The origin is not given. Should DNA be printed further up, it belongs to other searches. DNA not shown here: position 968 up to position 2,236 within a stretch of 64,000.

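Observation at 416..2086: MerB-like organomercurial lyase paired with a Cys-rich HTH/2[4Fe-4S] protein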

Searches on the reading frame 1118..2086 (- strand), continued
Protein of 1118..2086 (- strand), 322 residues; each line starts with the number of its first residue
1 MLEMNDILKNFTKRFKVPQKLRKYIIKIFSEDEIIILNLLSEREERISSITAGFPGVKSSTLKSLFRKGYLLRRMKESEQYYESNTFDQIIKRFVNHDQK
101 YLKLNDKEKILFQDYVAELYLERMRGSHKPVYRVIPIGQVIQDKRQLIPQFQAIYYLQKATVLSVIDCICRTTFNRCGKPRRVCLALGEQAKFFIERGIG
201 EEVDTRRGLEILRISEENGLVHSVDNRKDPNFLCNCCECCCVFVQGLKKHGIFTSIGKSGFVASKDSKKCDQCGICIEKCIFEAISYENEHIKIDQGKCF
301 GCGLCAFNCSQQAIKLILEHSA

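Call 34: fold_search(model_id=the predicted structure, library=pdb)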
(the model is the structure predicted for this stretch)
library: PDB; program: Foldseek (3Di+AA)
matches with E <= 10: 730; with E <= 0.001: 0
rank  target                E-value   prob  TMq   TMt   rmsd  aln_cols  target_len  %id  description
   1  9bt4_G                1.0e-03  1.00  0.18  0.64   1.6        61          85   34  Pyruvate:Ferredoxin Oxidoreductase from Methanosarcina acetivorans (released 2024-10-09)
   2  5c4i_B                2.7e-03  1.00  0.19  0.20   1.5        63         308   25  Structure of an Oxalate Oxidoreductase (released 2015-07-01)
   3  9bt4_H                3.3e-03  1.00  0.18  0.65   1.6        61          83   34  Pyruvate:Ferredoxin Oxidoreductase from Methanosarcina acetivorans (released 2024-10-09)
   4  5exe_B                3.5e-03  1.00  0.19  0.20   1.6        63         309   25  Crystal structure of oxalate oxidoreductase from Moorella thermoacetica bound with carboxy-TPP adduct (released 2015-12-30)
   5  5exd_E                5.0e-03  1.00  0.19  0.20   1.6        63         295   25  Crystal structure of oxalate oxidoreductase from Moorella thermoacetica bound with carboxy-di-oxido-methyl-TPP (COOM-T (released 2015-12-30)
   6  8rvy_A                5.3e-03  1.00  0.17  0.09   1.9        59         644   37  CryoEM structure of the Elp-Hdr complex of Methanothermobacter marburgensis state 1 (composite structure) (released 2025-05-14)
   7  5exd_H                5.9e-03  1.00  0.19  0.21   1.6        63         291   25  Crystal structure of oxalate oxidoreductase from Moorella thermoacetica bound with carboxy-di-oxido-methyl-TPP (COOM-T (released 2015-12-30)
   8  5exd_B                6.2e-03  1.00  0.19  0.21   1.6        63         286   25  Crystal structure of oxalate oxidoreductase from Moorella thermoacetica bound with carboxy-di-oxido-methyl-TPP (COOM-T (released 2015-12-30)
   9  5exd_K                6.2e-03  1.00  0.19  0.22   1.6        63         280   25  Crystal structure of oxalate oxidoreductase from Moorella thermoacetica bound with carboxy-di-oxido-methyl-TPP (COOM-T (released 2015-12-30)
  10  7q4v_B                6.5e-03  1.00  0.17  0.09   9.9        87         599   28  Electron bifurcating hydrogenase - HydABC from A. woodii (released 2023-02-22)
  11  5exe_E                6.9e-03  1.00  0.19  0.21   1.6        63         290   25  Crystal structure of oxalate oxidoreductase from Moorella thermoacetica bound with carboxy-TPP adduct (released 2015-12-30)
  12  5c4i_E                8.9e-03  1.00  0.19  0.19   1.5        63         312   25  Structure of an Oxalate Oxidoreductase (released 2015-07-01)
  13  8rvu_A                1.1e-02  1.00  0.17  0.08   1.4        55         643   40  CryoEM structure of the Elp-Hdr complex of Methanothermobacter marburgensis state 2 (composite structure) (released 2025-05-14)
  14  7np8_A                1.4e-02  0.54  0.18  0.10  23.8       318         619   14  Crystal structure of the Coenzyme F420-dependent sulfite reductase from Methanocaldococcus jannaschii at 2.3-A resolut (released 2022-03-23)
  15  7bkd_A                1.6e-02  1.00  0.16  0.08   2.8        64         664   31  Formate dehydrogenase - heterodisulfide reductase - formylmethanofuran dehydrogenase complex from Methanospirillum hun (released 2021-09-29)
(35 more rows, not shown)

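Call 36: find_encoding_contigs(protein=P0012, flank=5000, max_places=2)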
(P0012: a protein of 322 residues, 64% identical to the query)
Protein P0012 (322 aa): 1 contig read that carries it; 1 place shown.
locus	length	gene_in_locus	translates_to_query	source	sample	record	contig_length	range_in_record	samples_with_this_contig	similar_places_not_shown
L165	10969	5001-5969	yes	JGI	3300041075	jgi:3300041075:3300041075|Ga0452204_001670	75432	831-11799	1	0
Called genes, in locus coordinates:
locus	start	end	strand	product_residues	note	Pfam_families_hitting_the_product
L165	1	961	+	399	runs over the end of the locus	PF00753:Lactamase_B, PF07719:TPR_2 (faint), PF13181:TPR_8 (faint), PF00515:TPR_1 (faint)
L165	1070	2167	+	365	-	PF13487:HD_5, PF01966:HD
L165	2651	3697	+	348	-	PF13487:HD_5, PF01966:HD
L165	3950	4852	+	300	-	PF02567:PhzC-PhzF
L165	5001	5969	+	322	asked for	PF00037:Fer4 (faint), PF14697:Fer4_21 (weak)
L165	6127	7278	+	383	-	PF17170:DUF5128, PF01436:NHL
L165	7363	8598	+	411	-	PF17170:DUF5128 (weak)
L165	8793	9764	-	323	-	-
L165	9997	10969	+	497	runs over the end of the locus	PF12796:Ank_2, PF13637:Ank_4, PF12796:Ank_2, PF13637:Ank_4 (weak), PF13857:Ank_5 (weak), PF00023:Ank (weak), PF13637:Ank_4, PF26550:Tricorn_2nd (weak), +3 more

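Call 37: find_encoding_contigs(protein=P0023, flank=5000, max_places=2)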
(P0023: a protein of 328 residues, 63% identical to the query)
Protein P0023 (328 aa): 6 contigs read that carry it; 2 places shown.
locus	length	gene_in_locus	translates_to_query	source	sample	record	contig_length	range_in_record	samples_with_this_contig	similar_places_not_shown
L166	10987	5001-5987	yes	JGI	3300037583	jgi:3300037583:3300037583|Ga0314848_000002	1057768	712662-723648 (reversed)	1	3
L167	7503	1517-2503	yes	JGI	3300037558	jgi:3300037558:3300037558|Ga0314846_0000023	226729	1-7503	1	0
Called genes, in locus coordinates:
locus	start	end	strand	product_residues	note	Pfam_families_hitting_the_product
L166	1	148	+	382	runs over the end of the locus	-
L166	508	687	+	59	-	-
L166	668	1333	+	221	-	PF00037:Fer4 (faint), PF13484:Fer4_16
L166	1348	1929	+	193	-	PF01965:DJ-1_PfpI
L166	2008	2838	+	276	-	PF02633:Creatininase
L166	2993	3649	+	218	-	-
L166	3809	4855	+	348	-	-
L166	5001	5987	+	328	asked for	PF00037:Fer4 (faint), PF14697:Fer4_21 (weak), PF12838:Fer4_7 (weak), PF13187:Fer4_9 (weak)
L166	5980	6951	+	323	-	-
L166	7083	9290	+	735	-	PF01433:Peptidase_M1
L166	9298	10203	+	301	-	PF02517:Rce1-like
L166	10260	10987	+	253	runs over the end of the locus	PF02517:Rce1-like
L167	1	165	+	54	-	?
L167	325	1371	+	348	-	-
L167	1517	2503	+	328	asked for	PF00037:Fer4 (faint), PF14697:Fer4_21 (weak), PF12838:Fer4_7 (weak), PF13187:Fer4_9 (weak)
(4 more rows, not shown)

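Call 38: find_encoding_contigs(protein=P0039, flank=5000, max_places=2)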
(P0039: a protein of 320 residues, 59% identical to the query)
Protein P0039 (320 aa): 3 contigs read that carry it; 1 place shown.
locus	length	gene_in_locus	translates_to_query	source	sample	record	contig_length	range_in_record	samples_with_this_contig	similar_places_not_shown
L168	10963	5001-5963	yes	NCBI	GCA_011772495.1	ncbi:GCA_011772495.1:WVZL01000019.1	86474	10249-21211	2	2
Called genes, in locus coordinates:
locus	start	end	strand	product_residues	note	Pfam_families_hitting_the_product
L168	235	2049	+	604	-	PF13428:TPR_14 (faint), PF13181:TPR_8 (faint), PF14559:TPR_19 (faint)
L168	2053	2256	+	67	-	-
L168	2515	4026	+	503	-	PF00392:GntR, PF00155:Aminotran_1_2, PF12897:Asp_aminotransf (weak)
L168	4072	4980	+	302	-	PF01063:Aminotran_4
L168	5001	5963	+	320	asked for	PF13187:Fer4_9 (weak), PF00037:Fer4 (weak)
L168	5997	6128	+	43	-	-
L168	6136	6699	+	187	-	PF04542:Sigma70_r2, PF08281:Sigma70_r4_2, PF04545:Sigma70_r4 (weak)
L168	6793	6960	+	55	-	-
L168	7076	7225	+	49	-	-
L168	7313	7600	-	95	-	PF08734:GYD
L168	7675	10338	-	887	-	PF13088:BNR_2 (faint), PF02012:BNR (faint), PF24316:Tli3 (faint), PF15902:Sortilin-Vps10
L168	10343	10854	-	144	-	-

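Call 39: find_encoding_contigs(protein=P0064, flank=5000, max_places=2)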
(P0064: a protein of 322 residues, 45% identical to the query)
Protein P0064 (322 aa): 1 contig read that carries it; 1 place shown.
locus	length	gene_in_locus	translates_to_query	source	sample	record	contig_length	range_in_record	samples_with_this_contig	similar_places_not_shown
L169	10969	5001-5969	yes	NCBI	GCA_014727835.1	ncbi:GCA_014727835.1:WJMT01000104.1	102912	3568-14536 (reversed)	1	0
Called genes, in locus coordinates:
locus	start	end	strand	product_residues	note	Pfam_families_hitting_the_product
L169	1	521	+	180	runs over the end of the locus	PF05448:AXE1 (faint), PF07224:Chlorophyllase (weak), PF02129:Peptidase_S15, PF00326:Peptidase_S9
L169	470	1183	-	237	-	PF02517:Rce1-like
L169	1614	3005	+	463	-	PF00581:Rhodanese, PF00590:TP_methylase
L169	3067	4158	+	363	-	-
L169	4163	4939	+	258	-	PF02517:Rce1-like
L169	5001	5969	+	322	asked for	PF00037:Fer4 (faint), PF14697:Fer4_21 (weak)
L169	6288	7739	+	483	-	-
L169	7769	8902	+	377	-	-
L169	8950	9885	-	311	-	-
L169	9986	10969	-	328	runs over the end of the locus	-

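Call 55: search_protein_families(library=pfam, proteins=[L039:4392-5471:+, L024:7103-8191:+, L008:5968-7083:+, L051:5752-6864:+, P0083, P0070, L012:5653-6735:+], max_evalue=0.05)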
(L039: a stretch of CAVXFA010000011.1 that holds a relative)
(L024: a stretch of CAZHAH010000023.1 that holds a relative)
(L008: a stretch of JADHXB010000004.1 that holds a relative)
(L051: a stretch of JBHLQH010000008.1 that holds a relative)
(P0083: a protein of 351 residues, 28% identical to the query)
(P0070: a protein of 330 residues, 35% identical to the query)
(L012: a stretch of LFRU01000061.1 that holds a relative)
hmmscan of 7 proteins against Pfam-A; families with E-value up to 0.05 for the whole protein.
L039:4392-5471:+ (359 aa): 13 families
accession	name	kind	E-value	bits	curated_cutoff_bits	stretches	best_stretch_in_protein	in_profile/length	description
PF00037.32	Fer4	-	1.3e-11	44.2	21.1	2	304-323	3-22/24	4Fe-4S binding domain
PF14697.11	Fer4_21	-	3.6e-11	43.5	35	1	273-326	1-59/59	4Fe-4S dicluster domain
PF12838.12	Fer4_7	-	4.7e-09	37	27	2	279-322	1-51/52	4Fe-4S dicluster domain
PF13237.11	Fer4_10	-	8.6e-09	35.6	25.5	1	274-320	3-53/53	4Fe-4S dicluster domain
PF12797.12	Fer4_2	-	2e-07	30.9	24.5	2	301-321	2-22/22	4Fe-4S binding domain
PF13187.11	Fer4_9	-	5.9e-07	29.9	27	1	280-322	2-50/52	4Fe-4S dicluster domain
PF12837.12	Fer4_6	-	5e-06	26.7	25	1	303-322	3-22/24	4Fe-4S binding domain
PF25160.1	LdpA_Fe-S-bd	-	8.2e-05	22.7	27.6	1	286-326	9-45/49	LdpA Fe-S cluster-binding domain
PF12800.12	Fer4_4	-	0.00027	21.5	24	1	307-321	2-16/17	4Fe-4S binding domain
PF13183.11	Fer4_8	-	0.0011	19.9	27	1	307-321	3-17/68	4Fe-4S dicluster domain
PF13370.11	Fer4_13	-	0.0091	17.1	24.5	0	304-321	1-18/58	4Fe-4S single cluster domain of Ferredoxin I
PF13484.11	Fer4_16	-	0.0099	17.1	30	1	308-327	1-20/66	4Fe-4S double cluster binding domain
PF12798.12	Fer4_3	-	0.017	16.4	27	1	309-321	1-13/15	4Fe-4S binding domain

L024:7103-8191:+ (362 aa): 18 families
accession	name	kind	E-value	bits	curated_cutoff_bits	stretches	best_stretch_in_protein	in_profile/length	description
PF00037.32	Fer4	-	4.2e-09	36.3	21.1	2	283-304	2-23/24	4Fe-4S binding domain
PF12837.12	Fer4_6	-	3.8e-08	33.3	25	2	312-334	2-24/24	4Fe-4S binding domain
PF14697.11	Fer4_21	-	5.9e-07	30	35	1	285-336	4-59/59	4Fe-4S dicluster domain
PF13237.11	Fer4_10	-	1.9e-06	28.1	25.5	2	282-330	2-53/53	4Fe-4S dicluster domain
PF12797.12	Fer4_2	-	3.7e-06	27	24.5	1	312-331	3-22/22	4Fe-4S binding domain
PF13187.11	Fer4_9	-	5.5e-06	26.8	27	1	289-334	2-52/52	4Fe-4S dicluster domain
PF01978.25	TrmB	-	8e-06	26.1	25.6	1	39-84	7-53/68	Sugar-specific transcriptional regulator TrmB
PF12838.12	Fer4_7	-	2.2e-05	25.3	27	1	289-333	2-52/52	4Fe-4S dicluster domain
PF13484.11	Fer4_16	-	0.00054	21.1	30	0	318-337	1-20/66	4Fe-4S double cluster binding domain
PF25160.1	LdpA_Fe-S-bd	-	0.00059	20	27.6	1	294-336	8-45/49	LdpA Fe-S cluster-binding domain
PF13183.11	Fer4_8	-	0.0018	19.2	27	0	316-330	2-16/68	4Fe-4S dicluster domain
PF21214.3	SelB_WH_2nd_bact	-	0.01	16.2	27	1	57-88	24-55/59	Selenocysteine-specific elongation factor, winged helix domain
PF24409.1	wHTH-PRTase_assc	-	0.014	15.9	27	0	48-84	6-42/83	wHTH-PRTase associated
PF02002.24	TFIIE_alpha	-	0.025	14.9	22.9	0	220-270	38-88/105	TFIIE alpha subunit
PF24270.1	HTH_Cmi2_C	-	0.027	15.2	27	0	43-84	78-119/125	Cmi2, C-terminal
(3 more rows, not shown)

L008:5968-7083:+ (371 aa): 15 families
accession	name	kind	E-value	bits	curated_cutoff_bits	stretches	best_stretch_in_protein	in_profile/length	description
PF00037.32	Fer4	-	2.5e-13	49.7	21.1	2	315-336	2-23/24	4Fe-4S binding domain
PF14697.11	Fer4_21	-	6.2e-10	39.5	35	1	287-338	3-59/59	4Fe-4S dicluster domain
PF12837.12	Fer4_6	-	6.3e-10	39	25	2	315-336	3-24/24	4Fe-4S binding domain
PF13237.11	Fer4_10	-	1.9e-09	37.8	25.5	1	287-332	4-53/53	4Fe-4S dicluster domain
PF13187.11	Fer4_9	-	7.1e-07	29.6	27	1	292-335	2-51/52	4Fe-4S dicluster domain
PF12797.12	Fer4_2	-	9.3e-07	28.9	24.5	2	315-333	4-22/22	4Fe-4S binding domain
PF25160.1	LdpA_Fe-S-bd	-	9.2e-06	25.8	27.6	1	298-340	9-47/49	LdpA Fe-S cluster-binding domain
PF12838.12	Fer4_7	-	1.7e-05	25.6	27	1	320-345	1-26/52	4Fe-4S dicluster domain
PF12800.12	Fer4_4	-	8.2e-05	23.1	24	1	319-334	2-17/17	4Fe-4S binding domain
PF13484.11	Fer4_16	-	0.00067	20.8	30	1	320-345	1-26/66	4Fe-4S double cluster binding domain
PF13183.11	Fer4_8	-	0.0042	18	27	1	319-336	3-20/68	4Fe-4S dicluster domain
PF12798.12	Fer4_3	-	0.01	17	27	1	321-334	1-14/15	4Fe-4S binding domain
PF13459.11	Fer4_15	-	0.01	16.9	22.4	1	315-333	2-20/66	4Fe-4S single cluster domain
PF13534.11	Fer4_17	-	0.02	15.9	22.2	0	320-336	1-17/61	4Fe-4S dicluster domain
PF13370.11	Fer4_13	-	0.021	16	24.5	1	316-333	1-18/58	4Fe-4S single cluster domain of Ferredoxin I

L051:5752-6864:+ (370 aa): 12 families
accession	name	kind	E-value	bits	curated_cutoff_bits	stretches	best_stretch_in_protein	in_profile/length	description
PF00037.32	Fer4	-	3.2e-11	43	21.1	2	320-340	3-23/24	4Fe-4S binding domain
PF13187.11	Fer4_9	-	1.6e-08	34.9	27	1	296-339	2-51/52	4Fe-4S dicluster domain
PF14697.11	Fer4_21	-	8.5e-08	32.7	35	2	290-340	2-57/59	4Fe-4S dicluster domain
PF12837.12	Fer4_6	-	1.1e-07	31.9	25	2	320-340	4-24/24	4Fe-4S binding domain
PF13237.11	Fer4_10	-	2.1e-07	31.2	25.5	1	291-335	4-52/53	4Fe-4S dicluster domain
PF13183.11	Fer4_8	-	1.8e-06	28.8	27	1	322-354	2-32/68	4Fe-4S dicluster domain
PF12797.12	Fer4_2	-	1.4e-05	25.1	24.5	2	318-335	3-20/22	4Fe-4S binding domain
PF12838.12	Fer4_7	-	2.1e-05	25.3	27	1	324-349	1-26/52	4Fe-4S dicluster domain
PF25160.1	LdpA_Fe-S-bd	-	0.0018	18.4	27.6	1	302-342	9-45/49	LdpA Fe-S cluster-binding domain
PF08100.18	Dimerisation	-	0.0026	18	25.6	1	40-110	19-85/93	O-methyltransferase dimerisation domain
PF12800.12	Fer4_4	-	0.005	17.5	24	1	323-336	2-15/17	4Fe-4S binding domain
PF13484.11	Fer4_16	-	0.014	16.6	30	0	324-345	1-21/66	4Fe-4S double cluster binding domain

P0083 (351 aa): 12 families
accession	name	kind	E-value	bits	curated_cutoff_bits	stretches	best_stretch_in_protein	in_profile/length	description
PF00037.32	Fer4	-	4.8e-12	45.6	21.1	2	273-293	4-24/24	4Fe-4S binding domain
PF12838.12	Fer4_7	-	6.1e-09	36.7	27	2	276-317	1-50/52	4Fe-4S dicluster domain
PF12837.12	Fer4_6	-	1.2e-08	34.9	25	2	298-317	2-21/24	4Fe-4S binding domain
PF25160.1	LdpA_Fe-S-bd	-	3.2e-07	30.4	27.6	1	282-321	8-44/49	LdpA Fe-S cluster-binding domain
PF13237.11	Fer4_10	-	1.6e-06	28.3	25.5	1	272-315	4-52/53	4Fe-4S dicluster domain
PF13187.11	Fer4_9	-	9.8e-06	25.9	27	1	277-316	2-48/52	4Fe-4S dicluster domain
PF13183.11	Fer4_8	-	0.00047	21.1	27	1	303-321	3-21/68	4Fe-4S dicluster domain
PF12797.12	Fer4_2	-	0.00062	20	24.5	2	302-315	7-20/22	4Fe-4S binding domain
PF12800.12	Fer4_4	-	0.00064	20.3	24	2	275-290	2-17/17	4Fe-4S binding domain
PF13746.11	Fer4_18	-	0.0012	19.5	27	1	269-316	53-96/114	4Fe-4S dicluster domain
PF14697.11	Fer4_21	-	0.0013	19.3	35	1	298-321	1-24/59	4Fe-4S dicluster domain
PF13534.11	Fer4_17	-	0.012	16.6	22.2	0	304-320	1-17/61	4Fe-4S dicluster domain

P0070 (330 aa): 16 families
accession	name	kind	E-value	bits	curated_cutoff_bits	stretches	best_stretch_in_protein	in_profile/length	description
PF00037.32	Fer4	-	1.3e-11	44.3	21.1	2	297-319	2-24/24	4Fe-4S binding domain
PF14697.11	Fer4_21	-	2.5e-08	34.3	35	1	272-320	6-59/59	4Fe-4S dicluster domain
PF12837.12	Fer4_6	-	1.3e-07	31.7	25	2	298-318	4-24/24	4Fe-4S binding domain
PF13237.11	Fer4_10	-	4.9e-07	30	25.5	1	269-314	4-53/53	4Fe-4S dicluster domain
PF13187.11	Fer4_9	-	5e-07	30.1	27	1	274-318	2-52/52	4Fe-4S dicluster domain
PF25160.1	LdpA_Fe-S-bd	-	2.3e-06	27.7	27.6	1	296-319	21-44/49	LdpA Fe-S cluster-binding domain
PF12838.12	Fer4_7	-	3.2e-06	27.9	27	1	274-317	2-52/52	4Fe-4S dicluster domain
PF12797.12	Fer4_2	-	7.8e-06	26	24.5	1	299-315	6-22/22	4Fe-4S binding domain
PF01978.25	TrmB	-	1.7e-05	25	25.6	1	27-87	6-66/68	Sugar-specific transcriptional regulator TrmB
PF13484.11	Fer4_16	-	2.1e-05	25.7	30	1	302-321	1-20/66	4Fe-4S double cluster binding domain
PF12800.12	Fer4_4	-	0.00064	20.3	24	0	301-315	2-16/17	4Fe-4S binding domain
PF13183.11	Fer4_8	-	0.0014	19.6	27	1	301-315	3-17/68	4Fe-4S dicluster domain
PF17179.9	Fer4_22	-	0.0047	18.2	27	0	296-316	74-94/95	4Fe-4S dicluster domain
PF02002.24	TFIIE_alpha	-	0.012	15.9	22.9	1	33-79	18-64/105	TFIIE alpha subunit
PF12798.12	Fer4_3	-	0.027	15.8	27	1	303-317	1-15/15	4Fe-4S binding domain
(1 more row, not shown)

L012:5653-6735:+ (360 aa): 15 families
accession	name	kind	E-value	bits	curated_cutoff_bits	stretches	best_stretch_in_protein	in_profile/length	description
PF00037.32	Fer4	-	2e-10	40.5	21.1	2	303-322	4-23/24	4Fe-4S binding domain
PF13237.11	Fer4_10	-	2.3e-09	37.5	25.5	1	273-318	4-53/53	4Fe-4S dicluster domain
PF14697.11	Fer4_21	-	1.9e-08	34.8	35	1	276-322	6-57/59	4Fe-4S dicluster domain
PF12838.12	Fer4_7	-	1e-07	32.7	27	1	278-320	2-51/52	4Fe-4S dicluster domain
PF13187.11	Fer4_9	-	3.6e-07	30.6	27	1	277-320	1-50/52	4Fe-4S dicluster domain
PF12797.12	Fer4_2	-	5.4e-07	29.6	24.5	2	299-319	2-22/22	4Fe-4S binding domain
PF12837.12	Fer4_6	-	1.3e-06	28.5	25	1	305-320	7-22/24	4Fe-4S binding domain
PF13484.11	Fer4_16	-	1.6e-06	29.2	30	2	306-336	1-32/66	4Fe-4S double cluster binding domain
PF13183.11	Fer4_8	-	2.3e-05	25.2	27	2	304-327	2-25/68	4Fe-4S dicluster domain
PF25160.1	LdpA_Fe-S-bd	-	0.00011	22.3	27.6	1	282-322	7-43/49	LdpA Fe-S cluster-binding domain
PF12800.12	Fer4_4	-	0.0014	19.3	24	2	305-319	2-16/17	4Fe-4S binding domain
PF13370.11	Fer4_13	-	0.0079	17.3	24.5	0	276-297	4-25/58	4Fe-4S single cluster domain of Ferredoxin I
PF13534.11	Fer4_17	-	0.017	16.1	22.2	1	301-319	40-58/61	4Fe-4S dicluster domain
PF13459.11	Fer4_15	-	0.022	15.9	22.4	1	273-303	3-33/66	4Fe-4S single cluster domain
PF05584.17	Sulfolobus_pRN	-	0.037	14.5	20.8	0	50-85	21-58/72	Sulfolobus plasmid regulatory protein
